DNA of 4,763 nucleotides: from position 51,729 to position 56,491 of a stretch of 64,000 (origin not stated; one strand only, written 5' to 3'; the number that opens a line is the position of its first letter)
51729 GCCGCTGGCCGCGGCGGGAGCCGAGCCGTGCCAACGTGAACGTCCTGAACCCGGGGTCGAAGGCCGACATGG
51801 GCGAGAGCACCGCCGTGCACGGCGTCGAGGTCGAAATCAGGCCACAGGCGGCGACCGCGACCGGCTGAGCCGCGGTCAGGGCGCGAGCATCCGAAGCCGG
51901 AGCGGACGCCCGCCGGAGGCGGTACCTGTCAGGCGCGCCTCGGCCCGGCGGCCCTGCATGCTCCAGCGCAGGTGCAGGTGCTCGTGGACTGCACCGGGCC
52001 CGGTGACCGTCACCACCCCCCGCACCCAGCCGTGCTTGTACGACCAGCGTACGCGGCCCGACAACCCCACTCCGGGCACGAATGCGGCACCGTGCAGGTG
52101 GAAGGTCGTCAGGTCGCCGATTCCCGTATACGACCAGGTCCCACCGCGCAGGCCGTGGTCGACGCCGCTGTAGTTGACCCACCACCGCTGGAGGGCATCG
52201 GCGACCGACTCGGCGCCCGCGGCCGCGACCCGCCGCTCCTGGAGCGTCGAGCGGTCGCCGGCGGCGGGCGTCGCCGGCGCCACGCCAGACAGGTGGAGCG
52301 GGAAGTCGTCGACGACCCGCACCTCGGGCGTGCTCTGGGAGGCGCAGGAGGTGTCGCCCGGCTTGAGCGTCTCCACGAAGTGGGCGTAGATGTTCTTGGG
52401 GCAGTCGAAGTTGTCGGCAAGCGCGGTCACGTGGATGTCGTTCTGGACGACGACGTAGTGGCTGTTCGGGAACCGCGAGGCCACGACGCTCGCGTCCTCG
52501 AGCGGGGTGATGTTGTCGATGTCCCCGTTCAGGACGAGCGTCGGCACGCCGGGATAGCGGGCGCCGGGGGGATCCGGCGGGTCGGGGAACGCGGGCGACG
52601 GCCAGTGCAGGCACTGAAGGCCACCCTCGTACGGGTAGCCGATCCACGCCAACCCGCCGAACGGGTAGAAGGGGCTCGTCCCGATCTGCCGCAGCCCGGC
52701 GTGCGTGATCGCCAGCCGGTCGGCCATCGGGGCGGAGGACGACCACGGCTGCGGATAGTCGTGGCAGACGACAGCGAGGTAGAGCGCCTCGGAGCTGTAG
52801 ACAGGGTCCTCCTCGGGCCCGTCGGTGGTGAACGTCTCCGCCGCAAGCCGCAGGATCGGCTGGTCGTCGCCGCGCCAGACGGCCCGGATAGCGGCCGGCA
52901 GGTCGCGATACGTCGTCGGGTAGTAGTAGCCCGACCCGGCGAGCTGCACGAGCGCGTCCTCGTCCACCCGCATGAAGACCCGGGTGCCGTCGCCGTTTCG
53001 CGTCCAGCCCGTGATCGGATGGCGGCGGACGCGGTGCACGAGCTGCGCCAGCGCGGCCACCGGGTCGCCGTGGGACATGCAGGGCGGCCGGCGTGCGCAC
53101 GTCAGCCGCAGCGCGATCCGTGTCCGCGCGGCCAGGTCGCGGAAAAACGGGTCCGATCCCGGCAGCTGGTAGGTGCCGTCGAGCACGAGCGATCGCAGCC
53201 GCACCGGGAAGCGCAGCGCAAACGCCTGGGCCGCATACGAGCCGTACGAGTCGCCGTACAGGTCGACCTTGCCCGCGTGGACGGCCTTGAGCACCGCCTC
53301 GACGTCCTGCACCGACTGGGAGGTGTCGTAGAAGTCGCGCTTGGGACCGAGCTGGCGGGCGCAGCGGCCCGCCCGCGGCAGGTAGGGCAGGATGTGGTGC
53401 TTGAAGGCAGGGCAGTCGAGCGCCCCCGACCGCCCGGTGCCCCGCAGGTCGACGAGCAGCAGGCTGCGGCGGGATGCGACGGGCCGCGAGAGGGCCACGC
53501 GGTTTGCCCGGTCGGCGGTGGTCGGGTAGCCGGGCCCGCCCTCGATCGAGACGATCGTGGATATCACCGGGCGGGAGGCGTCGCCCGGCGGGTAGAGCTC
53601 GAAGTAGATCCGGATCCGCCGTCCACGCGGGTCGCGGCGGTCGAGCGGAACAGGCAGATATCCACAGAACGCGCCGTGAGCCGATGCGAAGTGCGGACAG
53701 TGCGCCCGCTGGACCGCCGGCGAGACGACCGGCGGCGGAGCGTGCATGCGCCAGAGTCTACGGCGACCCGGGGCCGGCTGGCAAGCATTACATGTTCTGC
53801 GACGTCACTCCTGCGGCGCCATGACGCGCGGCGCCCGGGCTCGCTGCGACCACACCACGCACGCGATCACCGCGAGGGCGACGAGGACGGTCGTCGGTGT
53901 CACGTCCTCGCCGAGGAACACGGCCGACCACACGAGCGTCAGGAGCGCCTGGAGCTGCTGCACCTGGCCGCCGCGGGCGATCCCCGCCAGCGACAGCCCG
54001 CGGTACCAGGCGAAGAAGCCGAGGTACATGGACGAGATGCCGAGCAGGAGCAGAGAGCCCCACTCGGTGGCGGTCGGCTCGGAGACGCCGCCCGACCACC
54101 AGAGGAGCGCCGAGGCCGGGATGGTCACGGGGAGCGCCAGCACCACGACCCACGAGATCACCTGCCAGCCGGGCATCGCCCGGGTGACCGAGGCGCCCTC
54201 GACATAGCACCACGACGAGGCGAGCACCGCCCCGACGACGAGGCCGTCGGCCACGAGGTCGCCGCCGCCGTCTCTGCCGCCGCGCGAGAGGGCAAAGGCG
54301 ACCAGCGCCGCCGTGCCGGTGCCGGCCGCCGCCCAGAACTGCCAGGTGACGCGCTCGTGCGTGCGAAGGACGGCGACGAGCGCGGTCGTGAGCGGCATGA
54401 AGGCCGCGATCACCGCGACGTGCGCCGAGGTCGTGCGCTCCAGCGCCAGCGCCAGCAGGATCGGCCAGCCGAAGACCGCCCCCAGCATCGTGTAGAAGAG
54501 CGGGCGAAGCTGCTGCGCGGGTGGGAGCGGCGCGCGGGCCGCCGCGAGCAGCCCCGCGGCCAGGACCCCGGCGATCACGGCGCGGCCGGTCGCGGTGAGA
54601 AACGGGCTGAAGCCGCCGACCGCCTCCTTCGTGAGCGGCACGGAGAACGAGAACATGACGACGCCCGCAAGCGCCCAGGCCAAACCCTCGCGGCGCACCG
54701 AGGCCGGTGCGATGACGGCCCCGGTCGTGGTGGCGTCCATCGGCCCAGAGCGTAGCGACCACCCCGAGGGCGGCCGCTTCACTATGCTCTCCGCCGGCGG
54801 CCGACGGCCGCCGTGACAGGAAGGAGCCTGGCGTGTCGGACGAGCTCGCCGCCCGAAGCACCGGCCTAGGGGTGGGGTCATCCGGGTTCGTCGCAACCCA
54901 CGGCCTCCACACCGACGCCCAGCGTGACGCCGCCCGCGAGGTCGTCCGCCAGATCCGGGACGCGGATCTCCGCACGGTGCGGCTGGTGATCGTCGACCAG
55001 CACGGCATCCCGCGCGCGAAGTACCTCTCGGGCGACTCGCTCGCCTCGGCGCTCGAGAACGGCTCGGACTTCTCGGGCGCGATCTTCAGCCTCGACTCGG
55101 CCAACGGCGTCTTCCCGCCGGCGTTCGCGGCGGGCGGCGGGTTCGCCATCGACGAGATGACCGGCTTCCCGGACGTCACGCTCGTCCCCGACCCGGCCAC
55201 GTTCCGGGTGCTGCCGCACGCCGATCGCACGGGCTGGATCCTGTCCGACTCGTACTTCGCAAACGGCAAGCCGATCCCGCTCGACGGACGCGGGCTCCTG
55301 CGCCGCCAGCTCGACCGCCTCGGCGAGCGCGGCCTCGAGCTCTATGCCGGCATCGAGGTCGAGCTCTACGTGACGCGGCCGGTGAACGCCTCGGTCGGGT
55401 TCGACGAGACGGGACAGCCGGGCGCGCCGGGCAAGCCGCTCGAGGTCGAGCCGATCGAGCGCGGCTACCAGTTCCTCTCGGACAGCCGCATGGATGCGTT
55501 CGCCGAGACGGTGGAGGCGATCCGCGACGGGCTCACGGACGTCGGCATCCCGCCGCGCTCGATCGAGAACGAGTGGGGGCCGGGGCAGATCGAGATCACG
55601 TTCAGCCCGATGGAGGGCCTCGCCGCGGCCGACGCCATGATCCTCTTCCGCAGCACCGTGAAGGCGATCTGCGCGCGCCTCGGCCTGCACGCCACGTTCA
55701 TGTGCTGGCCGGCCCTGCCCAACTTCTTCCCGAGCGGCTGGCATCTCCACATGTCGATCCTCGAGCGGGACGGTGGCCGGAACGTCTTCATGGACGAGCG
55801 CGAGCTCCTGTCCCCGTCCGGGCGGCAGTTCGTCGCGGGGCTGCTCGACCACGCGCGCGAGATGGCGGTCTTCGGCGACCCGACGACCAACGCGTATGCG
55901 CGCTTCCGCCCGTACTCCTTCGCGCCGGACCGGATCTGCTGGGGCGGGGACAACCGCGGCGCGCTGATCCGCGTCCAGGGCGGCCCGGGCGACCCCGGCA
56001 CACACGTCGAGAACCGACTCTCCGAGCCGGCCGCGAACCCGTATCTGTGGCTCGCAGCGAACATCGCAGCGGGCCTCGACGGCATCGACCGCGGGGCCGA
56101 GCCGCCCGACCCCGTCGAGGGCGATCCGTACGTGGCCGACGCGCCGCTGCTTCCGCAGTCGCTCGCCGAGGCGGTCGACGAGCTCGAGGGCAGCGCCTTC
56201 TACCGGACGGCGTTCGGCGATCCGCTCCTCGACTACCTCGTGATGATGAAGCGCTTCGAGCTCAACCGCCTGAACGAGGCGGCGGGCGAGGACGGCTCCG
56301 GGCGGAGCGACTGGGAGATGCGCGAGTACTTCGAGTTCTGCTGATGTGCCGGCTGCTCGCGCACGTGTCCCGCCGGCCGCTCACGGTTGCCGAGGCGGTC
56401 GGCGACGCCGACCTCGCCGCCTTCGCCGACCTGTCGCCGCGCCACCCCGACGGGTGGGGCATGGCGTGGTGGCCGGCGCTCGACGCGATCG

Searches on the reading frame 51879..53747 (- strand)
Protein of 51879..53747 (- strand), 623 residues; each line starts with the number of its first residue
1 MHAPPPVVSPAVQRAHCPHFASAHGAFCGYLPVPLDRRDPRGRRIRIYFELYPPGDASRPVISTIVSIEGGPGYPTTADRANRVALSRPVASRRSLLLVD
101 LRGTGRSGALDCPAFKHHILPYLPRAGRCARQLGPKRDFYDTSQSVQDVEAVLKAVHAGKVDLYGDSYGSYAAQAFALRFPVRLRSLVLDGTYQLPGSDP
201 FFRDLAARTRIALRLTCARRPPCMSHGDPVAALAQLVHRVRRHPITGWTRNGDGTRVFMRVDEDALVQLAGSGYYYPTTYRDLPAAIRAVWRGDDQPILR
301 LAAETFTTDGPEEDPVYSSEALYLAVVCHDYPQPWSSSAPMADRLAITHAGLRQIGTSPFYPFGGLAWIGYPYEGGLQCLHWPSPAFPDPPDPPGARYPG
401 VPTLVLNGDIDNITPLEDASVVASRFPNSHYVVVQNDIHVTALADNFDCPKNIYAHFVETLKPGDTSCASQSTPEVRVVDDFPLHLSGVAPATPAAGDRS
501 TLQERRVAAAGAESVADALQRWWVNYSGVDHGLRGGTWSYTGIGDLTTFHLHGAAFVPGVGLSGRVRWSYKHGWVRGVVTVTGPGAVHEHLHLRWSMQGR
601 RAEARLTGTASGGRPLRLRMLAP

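Call 16: find_encoding_contigs(protein=window:51879-53747:-, flank=10000, max_places=10)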
Protein window:51879-53747:- (623 aa): no gene with exactly this product is on record in the collection.

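Call 24: find_related_loci(query=window:51879-53747:-, collection=metagenome_contigs, flank=10000)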
Query window:51879-53747:- (623 aa) in metagenome_contigs; peptide patterns used: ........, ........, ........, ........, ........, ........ (x = any residue, [..] = any of these).
36 stretches matched a pattern; 6 encode a relative of the query (tblastn E <= 1e-3); 6 distinct loci.
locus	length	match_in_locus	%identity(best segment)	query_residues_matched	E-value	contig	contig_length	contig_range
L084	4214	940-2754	76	17-623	0e+0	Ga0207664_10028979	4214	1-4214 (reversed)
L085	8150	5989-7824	56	3-623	0e+0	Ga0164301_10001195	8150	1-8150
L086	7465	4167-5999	55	3-623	0e+0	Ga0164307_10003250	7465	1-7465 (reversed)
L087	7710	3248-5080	55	3-623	0e+0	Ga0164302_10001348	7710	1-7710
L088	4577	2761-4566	54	26-623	0e+0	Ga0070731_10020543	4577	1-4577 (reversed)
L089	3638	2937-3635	82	17-249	5e-118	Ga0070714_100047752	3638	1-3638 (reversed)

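Call 27: search_protein_families(library=pfam, proteins=[window:51879-53747:-])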
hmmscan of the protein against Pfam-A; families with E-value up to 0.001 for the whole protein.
window:51879-53747:- (623 aa): 2 families
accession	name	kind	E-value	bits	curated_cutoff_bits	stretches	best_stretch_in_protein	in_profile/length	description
PF00561.26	Abhydrolase_1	-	7.3e-13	49.2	25.8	1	85-200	18-107/245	alpha/beta hydrolase fold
PF08386.16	Abhydrolase_4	-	6.4e-10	39.5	21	1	374-463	10-96/103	TAP-like protein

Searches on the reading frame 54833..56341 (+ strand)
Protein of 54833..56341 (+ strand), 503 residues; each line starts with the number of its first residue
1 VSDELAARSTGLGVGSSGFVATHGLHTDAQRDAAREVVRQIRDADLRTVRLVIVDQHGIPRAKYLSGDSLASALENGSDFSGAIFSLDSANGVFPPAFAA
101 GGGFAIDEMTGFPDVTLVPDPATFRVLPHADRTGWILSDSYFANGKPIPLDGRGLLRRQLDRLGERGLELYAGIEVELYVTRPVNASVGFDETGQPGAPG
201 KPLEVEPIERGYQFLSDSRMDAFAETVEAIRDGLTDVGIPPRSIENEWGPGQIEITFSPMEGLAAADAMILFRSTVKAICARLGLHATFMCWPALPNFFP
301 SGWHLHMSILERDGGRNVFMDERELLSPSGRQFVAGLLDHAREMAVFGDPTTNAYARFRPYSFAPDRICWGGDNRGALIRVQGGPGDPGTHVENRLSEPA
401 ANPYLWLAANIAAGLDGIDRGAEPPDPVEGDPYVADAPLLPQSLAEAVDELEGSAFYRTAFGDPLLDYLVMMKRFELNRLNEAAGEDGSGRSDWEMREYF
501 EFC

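Call 27: search_protein_families(library=pfam, proteins=[window:54833-56341:+])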
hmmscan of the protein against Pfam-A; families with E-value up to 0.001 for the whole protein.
window:54833-56341:+ (503 aa): 2 families
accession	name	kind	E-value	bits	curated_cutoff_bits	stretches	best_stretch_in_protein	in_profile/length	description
PF00120.29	Gln-synt_C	-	5.2e-79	266.2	24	1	151-484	3-336/344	Glutamine synthetase, catalytic domain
PF16952.10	Gln-synt_N_2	-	0.00065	19.9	35.7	0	36-131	5-90/112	Glutamine synthetase N-terminal domain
